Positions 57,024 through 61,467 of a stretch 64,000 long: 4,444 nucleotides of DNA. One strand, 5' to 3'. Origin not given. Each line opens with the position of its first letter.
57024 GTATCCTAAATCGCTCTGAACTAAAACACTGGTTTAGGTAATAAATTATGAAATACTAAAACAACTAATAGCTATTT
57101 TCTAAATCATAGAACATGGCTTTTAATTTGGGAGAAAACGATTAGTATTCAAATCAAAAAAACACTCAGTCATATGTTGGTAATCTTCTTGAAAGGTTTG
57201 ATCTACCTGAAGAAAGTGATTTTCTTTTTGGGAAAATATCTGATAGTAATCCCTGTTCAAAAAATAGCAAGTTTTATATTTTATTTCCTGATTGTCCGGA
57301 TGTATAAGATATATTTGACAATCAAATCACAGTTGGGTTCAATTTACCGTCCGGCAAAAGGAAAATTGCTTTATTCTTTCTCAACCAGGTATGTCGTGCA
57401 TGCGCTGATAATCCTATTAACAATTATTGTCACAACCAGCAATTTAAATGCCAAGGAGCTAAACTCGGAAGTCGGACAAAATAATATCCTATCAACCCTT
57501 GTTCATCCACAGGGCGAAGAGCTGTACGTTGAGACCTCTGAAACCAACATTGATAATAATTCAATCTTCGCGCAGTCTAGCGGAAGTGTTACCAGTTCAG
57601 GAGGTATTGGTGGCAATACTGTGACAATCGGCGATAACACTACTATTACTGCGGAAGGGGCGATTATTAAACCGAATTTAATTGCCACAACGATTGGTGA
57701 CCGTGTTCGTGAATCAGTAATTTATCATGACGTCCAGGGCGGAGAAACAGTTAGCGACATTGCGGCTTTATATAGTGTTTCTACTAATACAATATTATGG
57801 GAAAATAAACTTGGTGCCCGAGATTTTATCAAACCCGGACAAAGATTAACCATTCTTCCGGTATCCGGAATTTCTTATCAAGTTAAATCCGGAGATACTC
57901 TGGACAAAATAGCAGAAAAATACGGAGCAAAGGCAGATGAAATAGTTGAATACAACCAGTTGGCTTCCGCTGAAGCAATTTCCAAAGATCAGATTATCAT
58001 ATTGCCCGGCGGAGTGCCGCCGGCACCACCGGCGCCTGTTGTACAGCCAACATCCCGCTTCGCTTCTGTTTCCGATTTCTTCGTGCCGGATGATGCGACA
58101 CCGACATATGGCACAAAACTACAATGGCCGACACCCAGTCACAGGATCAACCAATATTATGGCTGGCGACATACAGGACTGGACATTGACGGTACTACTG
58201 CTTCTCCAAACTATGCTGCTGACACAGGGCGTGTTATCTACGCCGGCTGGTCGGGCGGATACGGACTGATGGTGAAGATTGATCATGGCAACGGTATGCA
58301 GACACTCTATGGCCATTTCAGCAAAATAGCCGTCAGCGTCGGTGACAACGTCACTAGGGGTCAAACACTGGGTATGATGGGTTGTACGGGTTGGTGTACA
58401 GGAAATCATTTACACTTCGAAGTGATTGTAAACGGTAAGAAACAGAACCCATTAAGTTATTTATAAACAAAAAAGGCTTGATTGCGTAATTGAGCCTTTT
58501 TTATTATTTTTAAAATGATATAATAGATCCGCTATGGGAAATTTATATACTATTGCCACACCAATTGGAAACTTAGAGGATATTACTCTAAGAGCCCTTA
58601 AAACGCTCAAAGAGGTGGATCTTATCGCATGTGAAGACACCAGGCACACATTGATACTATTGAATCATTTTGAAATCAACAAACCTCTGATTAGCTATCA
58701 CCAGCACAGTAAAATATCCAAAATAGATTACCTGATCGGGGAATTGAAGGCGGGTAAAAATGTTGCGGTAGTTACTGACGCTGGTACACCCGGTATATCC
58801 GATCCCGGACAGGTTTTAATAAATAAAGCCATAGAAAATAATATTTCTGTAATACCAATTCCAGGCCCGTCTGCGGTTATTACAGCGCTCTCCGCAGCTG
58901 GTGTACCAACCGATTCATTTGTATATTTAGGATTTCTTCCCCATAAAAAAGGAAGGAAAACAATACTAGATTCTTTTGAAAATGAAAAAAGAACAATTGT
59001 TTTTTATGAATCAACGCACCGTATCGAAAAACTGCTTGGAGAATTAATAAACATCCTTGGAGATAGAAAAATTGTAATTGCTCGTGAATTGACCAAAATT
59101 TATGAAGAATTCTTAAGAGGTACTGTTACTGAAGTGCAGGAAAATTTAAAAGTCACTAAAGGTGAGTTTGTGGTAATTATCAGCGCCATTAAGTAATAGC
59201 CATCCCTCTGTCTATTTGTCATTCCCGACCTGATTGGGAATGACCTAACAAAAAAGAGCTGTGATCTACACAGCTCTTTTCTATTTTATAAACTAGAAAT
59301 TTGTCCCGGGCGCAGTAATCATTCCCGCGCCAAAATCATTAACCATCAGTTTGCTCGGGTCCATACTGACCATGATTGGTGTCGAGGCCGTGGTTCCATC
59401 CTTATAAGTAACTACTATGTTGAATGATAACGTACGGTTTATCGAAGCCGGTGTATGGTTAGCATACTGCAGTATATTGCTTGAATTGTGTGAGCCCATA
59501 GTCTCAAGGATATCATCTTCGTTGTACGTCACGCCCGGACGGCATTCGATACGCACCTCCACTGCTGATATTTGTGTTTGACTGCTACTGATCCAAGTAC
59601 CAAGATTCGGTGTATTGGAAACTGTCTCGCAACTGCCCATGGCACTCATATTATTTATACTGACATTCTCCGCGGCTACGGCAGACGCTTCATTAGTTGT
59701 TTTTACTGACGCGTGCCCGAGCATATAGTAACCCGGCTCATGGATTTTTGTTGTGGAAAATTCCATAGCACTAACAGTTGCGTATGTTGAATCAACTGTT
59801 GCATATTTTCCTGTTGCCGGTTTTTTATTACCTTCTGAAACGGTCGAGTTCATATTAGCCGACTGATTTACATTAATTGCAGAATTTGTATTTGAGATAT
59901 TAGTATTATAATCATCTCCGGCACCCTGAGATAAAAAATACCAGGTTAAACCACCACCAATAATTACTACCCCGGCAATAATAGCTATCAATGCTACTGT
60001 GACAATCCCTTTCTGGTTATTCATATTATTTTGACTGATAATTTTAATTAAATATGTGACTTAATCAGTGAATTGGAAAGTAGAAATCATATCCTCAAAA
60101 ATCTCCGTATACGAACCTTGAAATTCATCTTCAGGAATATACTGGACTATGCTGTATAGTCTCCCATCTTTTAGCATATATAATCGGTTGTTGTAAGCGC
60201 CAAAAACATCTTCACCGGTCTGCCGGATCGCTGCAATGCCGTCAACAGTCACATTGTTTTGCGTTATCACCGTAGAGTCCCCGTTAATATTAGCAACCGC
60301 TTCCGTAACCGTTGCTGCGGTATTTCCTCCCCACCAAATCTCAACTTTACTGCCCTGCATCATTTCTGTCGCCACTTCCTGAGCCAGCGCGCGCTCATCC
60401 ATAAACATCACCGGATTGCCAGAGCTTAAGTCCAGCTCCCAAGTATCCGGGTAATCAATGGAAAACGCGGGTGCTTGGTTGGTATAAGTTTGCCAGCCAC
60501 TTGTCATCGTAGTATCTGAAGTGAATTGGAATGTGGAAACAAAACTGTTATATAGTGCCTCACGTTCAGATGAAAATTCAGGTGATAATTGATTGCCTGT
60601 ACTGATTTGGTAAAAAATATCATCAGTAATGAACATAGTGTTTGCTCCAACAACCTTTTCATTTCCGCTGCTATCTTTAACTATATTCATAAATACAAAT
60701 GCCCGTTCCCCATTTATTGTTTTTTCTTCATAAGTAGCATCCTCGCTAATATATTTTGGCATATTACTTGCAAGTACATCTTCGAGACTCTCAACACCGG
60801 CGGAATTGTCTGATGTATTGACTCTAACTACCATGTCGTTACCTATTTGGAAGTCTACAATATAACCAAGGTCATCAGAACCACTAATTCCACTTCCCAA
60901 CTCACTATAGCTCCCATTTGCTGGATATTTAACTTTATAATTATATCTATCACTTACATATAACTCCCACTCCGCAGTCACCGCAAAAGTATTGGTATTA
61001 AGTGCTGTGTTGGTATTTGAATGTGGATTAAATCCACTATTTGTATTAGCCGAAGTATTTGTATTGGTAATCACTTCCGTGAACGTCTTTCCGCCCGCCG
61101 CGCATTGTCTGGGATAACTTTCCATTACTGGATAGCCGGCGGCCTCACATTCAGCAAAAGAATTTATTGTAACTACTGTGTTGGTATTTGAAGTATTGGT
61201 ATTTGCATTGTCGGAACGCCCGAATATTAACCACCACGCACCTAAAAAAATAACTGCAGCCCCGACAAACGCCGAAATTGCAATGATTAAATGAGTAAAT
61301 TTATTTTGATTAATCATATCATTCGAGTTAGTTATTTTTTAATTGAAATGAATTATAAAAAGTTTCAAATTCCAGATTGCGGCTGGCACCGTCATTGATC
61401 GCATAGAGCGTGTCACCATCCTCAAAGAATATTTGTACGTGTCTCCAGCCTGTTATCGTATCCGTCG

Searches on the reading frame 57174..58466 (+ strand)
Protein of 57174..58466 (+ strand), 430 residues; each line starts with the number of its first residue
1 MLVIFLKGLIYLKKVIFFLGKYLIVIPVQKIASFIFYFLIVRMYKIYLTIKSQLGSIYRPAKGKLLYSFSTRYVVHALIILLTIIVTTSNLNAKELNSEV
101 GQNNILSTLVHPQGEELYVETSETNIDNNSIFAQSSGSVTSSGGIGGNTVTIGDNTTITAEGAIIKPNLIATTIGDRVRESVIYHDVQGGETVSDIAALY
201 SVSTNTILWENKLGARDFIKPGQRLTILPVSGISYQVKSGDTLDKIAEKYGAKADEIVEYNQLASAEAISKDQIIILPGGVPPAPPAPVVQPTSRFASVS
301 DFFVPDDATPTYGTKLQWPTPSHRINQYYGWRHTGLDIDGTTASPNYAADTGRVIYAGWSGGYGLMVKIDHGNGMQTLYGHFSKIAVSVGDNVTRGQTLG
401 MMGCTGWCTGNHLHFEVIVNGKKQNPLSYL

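Call 12: search_protein_families(library=pfam, proteins=[window:57174-58466:+], max_evalue=0.01)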
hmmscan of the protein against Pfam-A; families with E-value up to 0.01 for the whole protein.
window:57174-58466:+ (430 aa): 5 families
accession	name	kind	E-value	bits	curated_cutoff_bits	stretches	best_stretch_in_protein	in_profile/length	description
PF01551.29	Peptidase_M23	-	2e-31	108.5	28.7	1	333-426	3-96/96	Peptidase family M23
PF01476.26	LysM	-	5.2e-18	65.2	20.9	2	235-278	1-43/43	LysM domain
PF23473.1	LysM3_LYK4_5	-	7.3e-10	39.2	29.3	1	234-269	4-38/48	LYK4/5 LysM3 domain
PF23446.1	LysM1_NFP_LYK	-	0.00011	23.4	36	0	241-278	16-54/60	NFP/LYK LysM1 domain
PF23577.1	LysM_RLK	-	0.0024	18.3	27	0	235-263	3-31/44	LysM domain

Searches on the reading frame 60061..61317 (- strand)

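Call 12: search_protein_families(library=pfam, proteins=[window:60061-61317:-], max_evalue=0.01)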
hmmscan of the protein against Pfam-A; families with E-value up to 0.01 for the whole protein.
window:60061-61317:- (418 aa): 2 families
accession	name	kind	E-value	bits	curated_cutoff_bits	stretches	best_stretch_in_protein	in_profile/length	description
PF18933.6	PsbP_2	-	3.5e-05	24.3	27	1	266-415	35-183/184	PsbP-like protein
PF01789.22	PsbP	-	0.00016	22.2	23.5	0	274-335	2-65/155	PsbP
